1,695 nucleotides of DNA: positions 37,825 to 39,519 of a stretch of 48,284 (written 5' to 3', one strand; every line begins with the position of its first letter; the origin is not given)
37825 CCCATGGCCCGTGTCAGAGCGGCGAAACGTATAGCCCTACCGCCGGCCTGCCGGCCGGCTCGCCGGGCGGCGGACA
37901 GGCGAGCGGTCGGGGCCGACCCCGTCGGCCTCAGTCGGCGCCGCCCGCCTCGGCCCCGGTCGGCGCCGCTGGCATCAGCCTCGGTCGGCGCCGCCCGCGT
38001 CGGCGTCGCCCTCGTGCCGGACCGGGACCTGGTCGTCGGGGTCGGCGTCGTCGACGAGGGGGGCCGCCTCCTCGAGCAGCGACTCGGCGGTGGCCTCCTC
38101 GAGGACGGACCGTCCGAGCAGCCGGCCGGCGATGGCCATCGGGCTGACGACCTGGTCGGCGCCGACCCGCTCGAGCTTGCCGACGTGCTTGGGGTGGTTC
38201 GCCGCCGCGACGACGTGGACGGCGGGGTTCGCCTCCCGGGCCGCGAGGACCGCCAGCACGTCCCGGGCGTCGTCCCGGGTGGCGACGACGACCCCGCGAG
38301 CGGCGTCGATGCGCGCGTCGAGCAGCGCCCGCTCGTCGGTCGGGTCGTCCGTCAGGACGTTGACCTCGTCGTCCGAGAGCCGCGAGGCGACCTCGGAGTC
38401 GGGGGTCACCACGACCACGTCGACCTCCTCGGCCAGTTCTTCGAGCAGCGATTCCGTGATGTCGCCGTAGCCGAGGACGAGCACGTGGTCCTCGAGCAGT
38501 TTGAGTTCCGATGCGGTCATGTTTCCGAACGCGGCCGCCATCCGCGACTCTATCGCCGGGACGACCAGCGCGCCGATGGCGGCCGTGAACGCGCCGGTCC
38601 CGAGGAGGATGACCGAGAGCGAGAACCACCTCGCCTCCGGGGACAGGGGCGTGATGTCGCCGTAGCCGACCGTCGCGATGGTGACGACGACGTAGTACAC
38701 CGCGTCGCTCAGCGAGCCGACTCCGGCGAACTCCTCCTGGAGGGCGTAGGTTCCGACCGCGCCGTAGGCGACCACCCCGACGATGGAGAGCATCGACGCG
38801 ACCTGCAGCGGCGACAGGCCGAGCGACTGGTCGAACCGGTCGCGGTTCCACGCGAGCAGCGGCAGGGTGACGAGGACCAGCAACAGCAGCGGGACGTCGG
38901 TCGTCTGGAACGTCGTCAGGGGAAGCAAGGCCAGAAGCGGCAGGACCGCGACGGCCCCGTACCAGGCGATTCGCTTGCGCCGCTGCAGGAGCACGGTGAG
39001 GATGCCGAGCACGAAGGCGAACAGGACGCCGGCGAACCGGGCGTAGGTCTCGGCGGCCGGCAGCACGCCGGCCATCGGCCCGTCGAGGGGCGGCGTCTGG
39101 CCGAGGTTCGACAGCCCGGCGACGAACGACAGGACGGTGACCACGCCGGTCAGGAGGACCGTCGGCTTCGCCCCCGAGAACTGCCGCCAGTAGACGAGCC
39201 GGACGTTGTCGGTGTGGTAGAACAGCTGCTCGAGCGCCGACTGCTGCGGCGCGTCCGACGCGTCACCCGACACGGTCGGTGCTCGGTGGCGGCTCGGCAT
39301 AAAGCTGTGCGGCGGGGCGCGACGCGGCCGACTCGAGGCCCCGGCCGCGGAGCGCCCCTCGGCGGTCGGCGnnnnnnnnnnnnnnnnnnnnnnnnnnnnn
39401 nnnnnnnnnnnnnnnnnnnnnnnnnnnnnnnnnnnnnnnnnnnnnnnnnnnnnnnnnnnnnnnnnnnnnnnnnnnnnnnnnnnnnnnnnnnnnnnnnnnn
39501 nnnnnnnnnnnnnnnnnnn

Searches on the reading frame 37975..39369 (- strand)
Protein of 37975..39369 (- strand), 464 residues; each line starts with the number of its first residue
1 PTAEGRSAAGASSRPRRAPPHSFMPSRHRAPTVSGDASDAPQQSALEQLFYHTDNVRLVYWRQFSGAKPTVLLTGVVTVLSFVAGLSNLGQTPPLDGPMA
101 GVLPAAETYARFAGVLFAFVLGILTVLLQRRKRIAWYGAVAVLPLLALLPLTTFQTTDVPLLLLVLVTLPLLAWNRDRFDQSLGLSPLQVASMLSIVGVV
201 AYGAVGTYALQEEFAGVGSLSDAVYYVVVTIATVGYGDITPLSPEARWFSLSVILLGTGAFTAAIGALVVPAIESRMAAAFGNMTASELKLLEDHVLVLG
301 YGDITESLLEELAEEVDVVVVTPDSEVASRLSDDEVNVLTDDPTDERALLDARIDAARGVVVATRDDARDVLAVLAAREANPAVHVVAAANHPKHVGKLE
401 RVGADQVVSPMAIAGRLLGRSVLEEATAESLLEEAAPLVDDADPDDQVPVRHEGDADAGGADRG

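Call 47: search_protein_families(library=pfam, proteins=[window:37975-39369:-], max_evalue=0.01)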
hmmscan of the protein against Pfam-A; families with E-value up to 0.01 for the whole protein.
window:37975-39369:- (464 aa): 4 families
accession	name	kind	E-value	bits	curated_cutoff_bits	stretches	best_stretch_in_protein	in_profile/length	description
PF02254.24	TrkA_N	-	8e-29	100.8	23.8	1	296-410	1-116/116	TrkA-N domain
PF07885.22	Ion_trans_2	-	1.2e-14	54.3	22.5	1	197-268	4-73/79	Ion channel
PF13241.12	NAD_binding_7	-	0.00065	20.7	22.1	1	290-388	4-93/104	Putative NAD(P)-binding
PF03435.24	Sacchrp_dh_NADP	-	0.0062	17.3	25.1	0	296-380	1-91/129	Saccharopine dehydrogenase NADP binding domain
